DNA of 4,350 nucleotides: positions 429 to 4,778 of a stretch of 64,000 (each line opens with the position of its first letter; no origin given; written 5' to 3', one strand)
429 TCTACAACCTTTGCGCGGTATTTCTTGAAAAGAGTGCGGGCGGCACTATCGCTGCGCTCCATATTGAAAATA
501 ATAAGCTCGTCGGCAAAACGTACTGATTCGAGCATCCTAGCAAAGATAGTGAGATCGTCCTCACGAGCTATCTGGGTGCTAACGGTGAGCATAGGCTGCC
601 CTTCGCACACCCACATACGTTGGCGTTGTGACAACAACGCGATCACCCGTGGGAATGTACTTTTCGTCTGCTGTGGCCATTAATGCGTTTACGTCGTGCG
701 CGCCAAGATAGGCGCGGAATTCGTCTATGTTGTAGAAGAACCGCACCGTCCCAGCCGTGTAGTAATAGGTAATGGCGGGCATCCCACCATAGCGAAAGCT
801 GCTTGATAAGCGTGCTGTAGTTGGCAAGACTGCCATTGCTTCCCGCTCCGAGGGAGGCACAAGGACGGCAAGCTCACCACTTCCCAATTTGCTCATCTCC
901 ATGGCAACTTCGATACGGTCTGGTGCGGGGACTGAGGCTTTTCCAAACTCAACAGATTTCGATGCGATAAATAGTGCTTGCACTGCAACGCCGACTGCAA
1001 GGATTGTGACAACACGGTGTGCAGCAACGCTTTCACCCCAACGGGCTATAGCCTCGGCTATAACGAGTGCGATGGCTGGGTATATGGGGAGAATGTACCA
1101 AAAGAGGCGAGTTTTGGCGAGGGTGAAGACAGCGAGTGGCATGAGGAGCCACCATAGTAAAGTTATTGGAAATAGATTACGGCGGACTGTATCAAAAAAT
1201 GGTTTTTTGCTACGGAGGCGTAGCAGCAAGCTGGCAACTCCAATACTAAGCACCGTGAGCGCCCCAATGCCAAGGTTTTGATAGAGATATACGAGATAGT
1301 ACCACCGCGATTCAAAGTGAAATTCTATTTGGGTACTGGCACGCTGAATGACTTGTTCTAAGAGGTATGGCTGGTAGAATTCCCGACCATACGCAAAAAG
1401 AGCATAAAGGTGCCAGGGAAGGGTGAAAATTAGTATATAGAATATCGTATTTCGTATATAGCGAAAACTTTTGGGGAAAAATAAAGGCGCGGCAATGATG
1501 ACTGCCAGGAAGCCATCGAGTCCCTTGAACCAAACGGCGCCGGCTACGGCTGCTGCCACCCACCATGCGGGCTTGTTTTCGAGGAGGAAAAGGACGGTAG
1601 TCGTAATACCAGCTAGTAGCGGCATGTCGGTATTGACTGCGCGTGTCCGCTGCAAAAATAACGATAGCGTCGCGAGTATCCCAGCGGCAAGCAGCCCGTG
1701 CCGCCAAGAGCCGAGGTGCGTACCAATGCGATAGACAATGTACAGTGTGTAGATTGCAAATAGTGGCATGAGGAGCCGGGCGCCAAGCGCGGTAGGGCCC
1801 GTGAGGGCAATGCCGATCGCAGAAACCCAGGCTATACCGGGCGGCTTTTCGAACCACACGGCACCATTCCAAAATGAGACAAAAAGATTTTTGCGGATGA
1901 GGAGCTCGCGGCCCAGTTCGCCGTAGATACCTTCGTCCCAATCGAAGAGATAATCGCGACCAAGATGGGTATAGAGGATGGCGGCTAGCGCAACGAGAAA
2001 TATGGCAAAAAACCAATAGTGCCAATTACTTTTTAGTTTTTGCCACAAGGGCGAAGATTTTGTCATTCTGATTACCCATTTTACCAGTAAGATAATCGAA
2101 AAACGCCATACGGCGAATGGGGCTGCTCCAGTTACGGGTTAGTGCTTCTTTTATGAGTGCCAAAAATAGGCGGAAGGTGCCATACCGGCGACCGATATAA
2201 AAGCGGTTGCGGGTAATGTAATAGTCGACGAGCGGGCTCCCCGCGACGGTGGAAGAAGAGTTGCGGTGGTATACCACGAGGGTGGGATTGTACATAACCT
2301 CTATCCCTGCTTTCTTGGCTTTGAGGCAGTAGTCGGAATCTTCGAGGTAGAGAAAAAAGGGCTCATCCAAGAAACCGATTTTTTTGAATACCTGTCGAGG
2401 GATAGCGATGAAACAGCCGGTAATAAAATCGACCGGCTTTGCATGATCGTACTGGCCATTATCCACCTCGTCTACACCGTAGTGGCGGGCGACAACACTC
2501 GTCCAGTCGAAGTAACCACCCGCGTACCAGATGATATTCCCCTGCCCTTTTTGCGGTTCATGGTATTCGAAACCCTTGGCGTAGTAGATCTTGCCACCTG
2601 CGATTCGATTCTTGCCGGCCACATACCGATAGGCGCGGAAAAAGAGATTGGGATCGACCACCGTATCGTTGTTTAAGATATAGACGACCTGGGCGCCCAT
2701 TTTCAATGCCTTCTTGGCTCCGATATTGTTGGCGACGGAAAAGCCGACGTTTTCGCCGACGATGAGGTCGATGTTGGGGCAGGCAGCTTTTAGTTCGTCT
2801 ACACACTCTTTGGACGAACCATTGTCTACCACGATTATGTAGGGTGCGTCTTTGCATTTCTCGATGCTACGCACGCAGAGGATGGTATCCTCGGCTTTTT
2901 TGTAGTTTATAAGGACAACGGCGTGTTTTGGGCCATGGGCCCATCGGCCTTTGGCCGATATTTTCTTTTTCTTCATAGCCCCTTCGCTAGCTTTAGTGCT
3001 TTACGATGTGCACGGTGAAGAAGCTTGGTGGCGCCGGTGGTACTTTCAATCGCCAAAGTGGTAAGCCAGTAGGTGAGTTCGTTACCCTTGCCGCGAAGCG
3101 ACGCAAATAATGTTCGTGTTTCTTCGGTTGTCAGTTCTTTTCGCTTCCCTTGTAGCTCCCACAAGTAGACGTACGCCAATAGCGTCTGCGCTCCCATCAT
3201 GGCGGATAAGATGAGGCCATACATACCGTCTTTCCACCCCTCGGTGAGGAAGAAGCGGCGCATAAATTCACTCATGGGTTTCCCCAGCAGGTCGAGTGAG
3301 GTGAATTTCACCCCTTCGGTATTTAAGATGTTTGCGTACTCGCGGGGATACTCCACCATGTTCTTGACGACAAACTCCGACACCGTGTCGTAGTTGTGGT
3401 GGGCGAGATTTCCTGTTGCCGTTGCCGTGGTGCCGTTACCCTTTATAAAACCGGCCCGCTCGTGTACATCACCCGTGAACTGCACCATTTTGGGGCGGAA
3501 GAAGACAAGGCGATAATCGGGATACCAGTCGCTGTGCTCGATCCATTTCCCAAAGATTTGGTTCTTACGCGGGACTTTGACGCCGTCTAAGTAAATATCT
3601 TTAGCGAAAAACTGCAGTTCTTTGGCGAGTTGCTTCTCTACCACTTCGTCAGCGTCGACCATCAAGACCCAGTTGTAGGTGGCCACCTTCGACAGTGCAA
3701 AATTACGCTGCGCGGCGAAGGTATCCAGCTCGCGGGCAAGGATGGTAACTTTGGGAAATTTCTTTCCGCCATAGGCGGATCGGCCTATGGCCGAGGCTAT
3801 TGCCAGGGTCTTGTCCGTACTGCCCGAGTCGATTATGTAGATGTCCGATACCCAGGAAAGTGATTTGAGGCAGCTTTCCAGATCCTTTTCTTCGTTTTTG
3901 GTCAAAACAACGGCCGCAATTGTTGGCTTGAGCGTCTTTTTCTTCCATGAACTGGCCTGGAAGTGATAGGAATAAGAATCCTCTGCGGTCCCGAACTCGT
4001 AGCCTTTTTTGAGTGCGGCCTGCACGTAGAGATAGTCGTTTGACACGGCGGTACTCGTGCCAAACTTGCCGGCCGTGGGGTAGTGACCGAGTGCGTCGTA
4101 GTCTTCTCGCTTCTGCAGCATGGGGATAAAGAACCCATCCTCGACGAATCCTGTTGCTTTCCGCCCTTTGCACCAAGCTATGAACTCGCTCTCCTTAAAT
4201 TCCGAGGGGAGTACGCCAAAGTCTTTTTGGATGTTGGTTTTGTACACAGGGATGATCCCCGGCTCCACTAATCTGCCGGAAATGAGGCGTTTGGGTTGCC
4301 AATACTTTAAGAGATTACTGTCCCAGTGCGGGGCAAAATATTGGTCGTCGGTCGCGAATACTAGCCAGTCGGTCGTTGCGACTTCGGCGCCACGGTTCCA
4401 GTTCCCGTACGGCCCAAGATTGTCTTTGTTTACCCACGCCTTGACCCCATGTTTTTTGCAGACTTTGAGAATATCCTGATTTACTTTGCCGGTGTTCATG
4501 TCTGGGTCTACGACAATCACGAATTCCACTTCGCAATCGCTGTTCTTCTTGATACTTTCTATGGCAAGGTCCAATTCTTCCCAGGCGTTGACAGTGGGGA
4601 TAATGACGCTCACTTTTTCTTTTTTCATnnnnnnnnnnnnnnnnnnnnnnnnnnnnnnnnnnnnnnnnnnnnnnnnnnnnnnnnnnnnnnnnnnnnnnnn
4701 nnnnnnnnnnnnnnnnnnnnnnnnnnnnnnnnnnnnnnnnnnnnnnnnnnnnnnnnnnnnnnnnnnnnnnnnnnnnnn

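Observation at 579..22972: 22 kb glycosylation locus with seven or more GT-C (ArnT/PMT-like) transferases, paired polyprenyl-P-sugar GT2 synthases, a Wzx flippase and UDP-Xyl / GDP-D-Rha synthesis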

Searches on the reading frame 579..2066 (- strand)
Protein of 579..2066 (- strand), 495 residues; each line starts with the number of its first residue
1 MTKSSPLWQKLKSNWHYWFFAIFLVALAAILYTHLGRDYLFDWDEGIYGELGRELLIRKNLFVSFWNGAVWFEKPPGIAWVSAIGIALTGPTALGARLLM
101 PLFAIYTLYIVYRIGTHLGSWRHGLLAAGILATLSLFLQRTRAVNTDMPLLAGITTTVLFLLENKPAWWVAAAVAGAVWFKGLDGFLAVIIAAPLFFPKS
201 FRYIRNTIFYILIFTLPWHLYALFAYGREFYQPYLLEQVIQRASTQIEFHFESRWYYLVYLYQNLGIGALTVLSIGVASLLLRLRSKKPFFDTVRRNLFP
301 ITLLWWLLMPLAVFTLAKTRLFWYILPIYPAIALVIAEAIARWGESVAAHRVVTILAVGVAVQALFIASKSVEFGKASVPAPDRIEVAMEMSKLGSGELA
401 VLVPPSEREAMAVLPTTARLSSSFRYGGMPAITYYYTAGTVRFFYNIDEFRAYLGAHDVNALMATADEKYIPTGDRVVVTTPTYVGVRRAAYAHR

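Call 3: search_protein_families(library=pfam, proteins=[window:579-2066:-], max_evalue=0.01)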
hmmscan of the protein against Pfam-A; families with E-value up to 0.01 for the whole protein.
window:579-2066:- (495 aa): 1 family
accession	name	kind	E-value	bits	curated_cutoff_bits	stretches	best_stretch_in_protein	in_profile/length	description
PF13231.12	PMT_2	-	6.7e-12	46.3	26.1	1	74-214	2-148/160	Dolichyl-phosphate-mannose-protein mannosyltransferase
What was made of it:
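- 579..2066 (-): GT-C 'C1', PMT_2 family, 495 aa, with D42-W-D44-E45 after TM1. PF13231 46.3 bits against a 26.1 cut-off (call 3).
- Checked: 579-2066: PMT_2, 46.3 bits (call 3).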

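Call 6: search_protein_families(library=ncbifam, proteins=[window:579-2066:-], max_evalue=0.01)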
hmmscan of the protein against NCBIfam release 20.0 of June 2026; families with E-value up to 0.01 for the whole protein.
window:579-2066:- (495 aa): 2 families
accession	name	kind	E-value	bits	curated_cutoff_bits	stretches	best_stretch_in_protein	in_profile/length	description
NF009784.2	PRK13279.1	equivalog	6.1e-14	51.5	567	1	22-369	9-363/539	lipid IV(A) 4-amino-4-deoxy-L-arabinosyltransferase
TIGR04154.1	archaeo_STT3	subfamily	0.0058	15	450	0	79-143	81-146/831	oligosaccharyl transferase, archaeosortase A system-associated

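Call 15: find_encoding_contigs(protein=window:579-2066:-, flank=10000, max_places=3)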
Protein window:579-2066:- (495 aa): 6 contigs read that carry it; 3 places shown.
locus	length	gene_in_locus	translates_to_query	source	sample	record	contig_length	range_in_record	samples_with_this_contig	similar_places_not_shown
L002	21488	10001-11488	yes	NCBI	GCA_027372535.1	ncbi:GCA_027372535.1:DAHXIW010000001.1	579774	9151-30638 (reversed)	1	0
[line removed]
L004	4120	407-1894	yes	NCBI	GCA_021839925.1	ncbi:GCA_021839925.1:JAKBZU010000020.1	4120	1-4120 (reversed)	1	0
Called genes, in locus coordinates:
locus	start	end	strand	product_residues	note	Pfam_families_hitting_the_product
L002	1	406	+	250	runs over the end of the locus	PF00535:Glycos_transf_2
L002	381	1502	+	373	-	PF26314:MptA_B_family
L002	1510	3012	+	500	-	PF02366:PMT, PF13231:PMT_2 (weak)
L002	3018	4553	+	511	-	PF10131:PTPS_related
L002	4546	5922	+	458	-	-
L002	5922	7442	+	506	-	PF01943:Polysacc_synt, PF03023:MurJ, PF13440:Polysacc_synt_3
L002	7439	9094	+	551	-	PF00535:Glycos_transf_2, PF13641:Glyco_tranf_2_3 (faint), PF00535:Glycos_transf_2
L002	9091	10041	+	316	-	PF00535:Glycos_transf_2, PF13641:Glyco_tranf_2_3, PF13632:Glyco_trans_2_3 (weak)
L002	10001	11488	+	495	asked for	PF13231:PMT_2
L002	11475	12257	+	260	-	-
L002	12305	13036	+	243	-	PF07827:KNTase_C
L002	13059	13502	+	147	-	PF01371:Trp_repressor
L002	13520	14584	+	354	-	PF13439:Glyco_transf_4 (weak), PF00534:Glycos_transf_1, PF13692:Glyco_trans_1_4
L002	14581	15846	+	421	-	-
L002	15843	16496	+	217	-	-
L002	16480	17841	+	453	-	-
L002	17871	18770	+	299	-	PF00535:Glycos_transf_2, PF13641:Glyco_tranf_2_3, PF13632:Glyco_trans_2_3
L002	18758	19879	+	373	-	PF04188:Mannosyl_trans2 (weak)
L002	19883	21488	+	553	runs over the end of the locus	PF13231:PMT_2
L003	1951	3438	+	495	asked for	PF13231:PMT_2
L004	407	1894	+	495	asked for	PF13231:PMT_2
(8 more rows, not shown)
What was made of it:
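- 1..592 (-): 3' part of a 260-aa weak GT2-like gene that runs off the window start; the locus continues upstream on the contig. Gene call in L002 11475-12257 (call 15).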

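Call 50: search_protein_families(library=pfam, proteins=[L002:11475-12257:+, L002:12305-13036:+, L002:13520-14584:+, L002:14581-15846:+, L002:15843-16496:+, L002:16480-17841:+, L002:17871-18770:+, L002:18758-19879:+, L002:19883-21487:+], max_evalue=0.05)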
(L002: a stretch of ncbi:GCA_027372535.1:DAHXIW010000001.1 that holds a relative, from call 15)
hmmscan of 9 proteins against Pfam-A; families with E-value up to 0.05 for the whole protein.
L002:11475-12257:+ (260 aa): 2 families
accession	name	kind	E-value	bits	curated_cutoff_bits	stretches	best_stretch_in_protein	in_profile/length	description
PF00535.33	Glycos_transf_2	-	0.00026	21.4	23.3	1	44-116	43-120/168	Glycosyl transferase family 2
PF13704.12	Glyco_tranf_2_4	-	0.0024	18.7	27.5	1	18-88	11-85/98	Glycosyl transferase family 2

L002:12305-13036:+ (243 aa): 2 families
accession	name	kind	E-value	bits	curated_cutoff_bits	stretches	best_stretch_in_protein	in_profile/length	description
PF20879.2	SidM_N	-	0.013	15.3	27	1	32-73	60-101/285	SidM, N-terminal domain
PF07827.16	KNTase_C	-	0.047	14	26.4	0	141-232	33-124/132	KNTase C-terminal domain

L002:13520-14584:+ (354 aa): 4 families
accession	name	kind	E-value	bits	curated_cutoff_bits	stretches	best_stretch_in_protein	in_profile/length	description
PF00534.26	Glycos_transf_1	-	4e-17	62.7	26.4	1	174-309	14-135/172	Glycosyl transferases group 1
PF13692.12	Glyco_trans_1_4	-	1.3e-10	42.1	27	1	176-321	2-131/142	Glycosyl transferases group 1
PF13439.12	Glyco_transf_4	-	1.1e-05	26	28.5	1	24-166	2-166/170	Glycosyltransferase Family 4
PF20706.3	GT4-conflict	-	0.0075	15.7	26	1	151-297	175-311/385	Family 4 Glycosyltransferase in conflict systems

L002:14581-15846:+ (421 aa): 0 families

L002:15843-16496:+ (217 aa): 1 family
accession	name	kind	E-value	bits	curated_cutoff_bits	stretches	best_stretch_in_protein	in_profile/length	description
PF08139.17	LPAM_1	-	0.007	17.2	20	1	1-18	1-18/18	Prokaryotic membrane lipoprotein lipid attachment site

L002:16480-17841:+ (453 aa): 1 family
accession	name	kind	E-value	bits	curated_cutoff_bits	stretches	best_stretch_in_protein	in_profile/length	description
PF13231.12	PMT_2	-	0.00023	21.9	26.1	1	69-218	4-157/160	Dolichyl-phosphate-mannose-protein mannosyltransferase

L002:17871-18770:+ (299 aa): 5 families
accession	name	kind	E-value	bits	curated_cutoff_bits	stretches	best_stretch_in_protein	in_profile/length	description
PF00535.33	Glycos_transf_2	-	5.6e-20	72.4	23.3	1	8-167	1-163/168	Glycosyl transferase family 2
PF13641.12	Glyco_tranf_2_3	-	9e-15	55.7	27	1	5-215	1-217/230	Glycosyltransferase like family 2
PF13632.12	Glyco_trans_2_3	-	6.6e-09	36.3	27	1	88-237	2-142/198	Glycosyl transferase family group 2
PF10111.15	Glyco_tranf_2_2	-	2.8e-05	24.2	27.3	1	8-108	1-105/276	Glycosyltransferase like family 2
PF02709.20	Glyco_transf_7C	-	0.028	14.5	23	0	157-199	20-62/78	N-terminal domain of galactosyltransferase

L002:18758-19879:+ (373 aa): 1 family
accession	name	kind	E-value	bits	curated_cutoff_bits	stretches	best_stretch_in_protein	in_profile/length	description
PF04188.19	Mannosyl_trans2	-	2.6e-06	27.5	22.4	1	35-204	33-215/443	Mannosyltransferase (PIG-V)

L002:19883-21487:+ (535 aa): 2 families
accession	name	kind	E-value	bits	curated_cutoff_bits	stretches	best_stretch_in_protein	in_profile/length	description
PF13231.12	PMT_2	-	1.6e-11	45.1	26.1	1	71-232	5-156/160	Dolichyl-phosphate-mannose-protein mannosyltransferase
PF05513.17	TraA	-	0.034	14.7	22.6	1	336-422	12-98/118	TraA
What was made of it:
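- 1..592 (-): Glycos_transf_2 21.4 bits, below cut-off (call 50).
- The locus combines Wzx with five cytoplasmic GT genes (calls 3, 50).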

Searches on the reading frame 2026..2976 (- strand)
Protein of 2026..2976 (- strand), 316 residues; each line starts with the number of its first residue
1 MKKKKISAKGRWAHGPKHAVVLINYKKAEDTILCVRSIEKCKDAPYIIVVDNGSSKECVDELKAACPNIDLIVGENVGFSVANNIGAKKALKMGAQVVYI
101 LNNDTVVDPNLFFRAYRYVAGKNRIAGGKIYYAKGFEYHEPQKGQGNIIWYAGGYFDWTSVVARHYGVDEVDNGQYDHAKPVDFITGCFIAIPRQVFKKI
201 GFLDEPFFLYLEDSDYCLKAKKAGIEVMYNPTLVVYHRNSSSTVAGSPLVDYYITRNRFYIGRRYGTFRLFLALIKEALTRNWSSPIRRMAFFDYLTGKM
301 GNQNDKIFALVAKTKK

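Call 3: search_protein_families(library=pfam, proteins=[window:2026-2976:-], max_evalue=0.01)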
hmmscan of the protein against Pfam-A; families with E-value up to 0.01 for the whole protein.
window:2026-2976:- (316 aa): 4 families
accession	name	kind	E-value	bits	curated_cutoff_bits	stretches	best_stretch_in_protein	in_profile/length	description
PF13641.12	Glyco_tranf_2_3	-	2.3e-14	54.4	27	1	19-242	4-216/230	Glycosyltransferase like family 2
PF00535.33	Glycos_transf_2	-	1.1e-10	42.2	23.3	1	20-165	2-132/168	Glycosyl transferase family 2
PF13632.12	Glyco_trans_2_3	-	1.8e-07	31.6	27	1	98-271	2-158/198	Glycosyl transferase family group 2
PF10111.15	Glyco_tranf_2_2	-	0.0055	16.7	27.3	0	29-109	16-96/276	Glycosyltransferase like family 2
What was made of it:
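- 2026..2976 (-): Cytoplasmic GT2 (Leloir type), weakly rhamnosyltransferase-like. Glyco_tranf_2_3 54.4 bits (call 3).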

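Call 6: search_protein_families(library=ncbifam, proteins=[window:2026-2976:-], max_evalue=0.01)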
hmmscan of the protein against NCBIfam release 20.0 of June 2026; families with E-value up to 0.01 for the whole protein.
window:2026-2976:- (316 aa): 6 families
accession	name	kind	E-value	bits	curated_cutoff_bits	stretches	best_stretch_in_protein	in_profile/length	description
TIGR01556.1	rhamnosyltran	subfamily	5.2e-20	71.8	200.55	2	43-123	20-102/281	rhamnosyltransferase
TIGR03965.1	mycofact_glyco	equivalog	1.2e-09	37.5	280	1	180-239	224-282/467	mycofactocin biosynthesis glycosyltransferase MftF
NF041875.1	EPS_EpsD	equivalog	3e-08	33.4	370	1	46-241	32-210/325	exopolysaccharide biosynthesis glycosyltransferase EpsD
NF007482.0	PRK10073.1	equivalog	3.1e-05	23.2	423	1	18-112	8-103/334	glycosyltransferase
NF038299.1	EPS_HpsN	equivalog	0.00049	19.2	425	1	186-238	166-221/317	hormogonium polysaccharide biosynthesis glycosyltransferase HpsN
NF050113.1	gal_furan_GlfT1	equivalog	0.0024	17.2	330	1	40-108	24-93/290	galactofuranosyltransferase GlfT1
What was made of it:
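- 2026..2976 (-): TIGR01556 71.8 bits, below cut-off (call 6).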

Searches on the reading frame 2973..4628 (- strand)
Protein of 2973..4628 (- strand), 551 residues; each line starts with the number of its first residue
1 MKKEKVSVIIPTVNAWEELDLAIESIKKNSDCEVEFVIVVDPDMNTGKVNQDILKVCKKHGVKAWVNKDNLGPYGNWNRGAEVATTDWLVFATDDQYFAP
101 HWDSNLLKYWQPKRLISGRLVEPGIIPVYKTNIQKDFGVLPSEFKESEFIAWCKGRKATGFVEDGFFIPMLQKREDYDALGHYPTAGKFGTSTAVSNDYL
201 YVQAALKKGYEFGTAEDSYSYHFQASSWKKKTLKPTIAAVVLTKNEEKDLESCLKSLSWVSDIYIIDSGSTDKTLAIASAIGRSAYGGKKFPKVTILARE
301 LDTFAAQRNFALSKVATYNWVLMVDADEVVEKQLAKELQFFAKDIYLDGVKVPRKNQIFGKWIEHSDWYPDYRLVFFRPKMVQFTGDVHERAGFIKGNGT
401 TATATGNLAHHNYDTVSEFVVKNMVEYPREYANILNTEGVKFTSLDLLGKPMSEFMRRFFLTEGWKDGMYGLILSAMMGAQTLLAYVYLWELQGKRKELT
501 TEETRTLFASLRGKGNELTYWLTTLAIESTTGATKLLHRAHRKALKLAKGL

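Call 3: search_protein_families(library=pfam, proteins=[window:2973-4628:-], max_evalue=0.01)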
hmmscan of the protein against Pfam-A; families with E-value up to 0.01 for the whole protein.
window:2973-4628:- (551 aa): 4 families
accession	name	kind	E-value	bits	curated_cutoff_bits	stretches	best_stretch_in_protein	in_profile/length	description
PF00535.33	Glycos_transf_2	-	1.4e-33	116.7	23.3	2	7-112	1-105/168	Glycosyl transferase family 2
PF13641.12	Glyco_tranf_2_3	-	7.4e-09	36.4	27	1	6-101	3-102/230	Glycosyltransferase like family 2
PF13704.12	Glyco_tranf_2_4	-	1.8e-05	25.6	27.5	1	245-330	2-84/98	Glycosyl transferase family 2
PF10111.15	Glyco_tranf_2_2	-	0.00049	20.1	27.3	0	7-110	1-106/276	Glycosyltransferase like family 2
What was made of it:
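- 2973..4628 (-): Cytoplasmic protein with two GT2 domains (551 aa). Glycos_transf_2 116.7 bits in two stretches (call 3).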

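Call 6: search_protein_families(library=ncbifam, proteins=[window:2973-4628:-], max_evalue=0.01)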
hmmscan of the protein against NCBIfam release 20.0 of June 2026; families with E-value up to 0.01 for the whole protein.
window:2973-4628:- (551 aa): 13 families
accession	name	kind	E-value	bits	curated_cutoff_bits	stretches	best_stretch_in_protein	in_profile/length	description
NF007482.0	PRK10073.1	equivalog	1.5e-16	60.3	423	2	234-348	5-116/334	glycosyltransferase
TIGR04283.1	glyco_like_mftF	equivalog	2.7e-13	50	182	2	6-114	1-101/221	TIGR04283 family arsenosugar biosynthesis glycosyltransferase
TIGR04195.1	S_glycosyl_SunS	equivalog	1.5e-12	47.1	350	1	216-392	39-202/421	SunS family peptide S-glycosyltransferase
NF047683.1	TeichurnBiosyTuaG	equivalog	1.9e-09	37.5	400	1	2-100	4-101/252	teichuronic acid biosynthesis protein TuaG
NF041394.1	GtaseAglG_Halo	equivalog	1.5e-08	34.3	440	1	5-114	2-111/304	glucosyl-dolichyl phosphate glucuronosyltransferase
NF041875.1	EPS_EpsD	equivalog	3.8e-08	33.1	370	1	6-101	1-95/325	exopolysaccharide biosynthesis glycosyltransferase EpsD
TIGR03965.1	mycofact_glyco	equivalog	3.3e-07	29.6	280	1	3-111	73-180/467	mycofactocin biosynthesis glycosyltransferase MftF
NF050050.1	ProtGlycPglI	equivalog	9.7e-07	28.4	500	1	4-102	2-100/306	GalNAc(5)-diNAcBac-PP-undecaprenol beta-1,3-glucosyltransferase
NF010496.0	PRK13915.1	equivalog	1.4e-06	27.7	262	1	226-285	22-88/307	glucosyl-3-phosphoglycerate synthase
NF045692.1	OglycostaseCruG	equivalog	1.6e-06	27.3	600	0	5-69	42-103/386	2'-O-glycosyltransferase CruG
TIGR03937.1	PgaC_IcaA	equivalog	1.7e-06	27.3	422.3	0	227-335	37-143/407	poly-beta-1,6-N-acetyl-D-glucosamine synthase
NF038299.1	EPS_HpsN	equivalog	0.00036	19.6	425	1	5-111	2-107/317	hormogonium polysaccharide biosynthesis glycosyltransferase HpsN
TIGR03469.1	HpnB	hypoth_equivalog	0.0052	15.8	379.25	0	231-333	40-151/386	hopene-associated glycosyltransferase HpnB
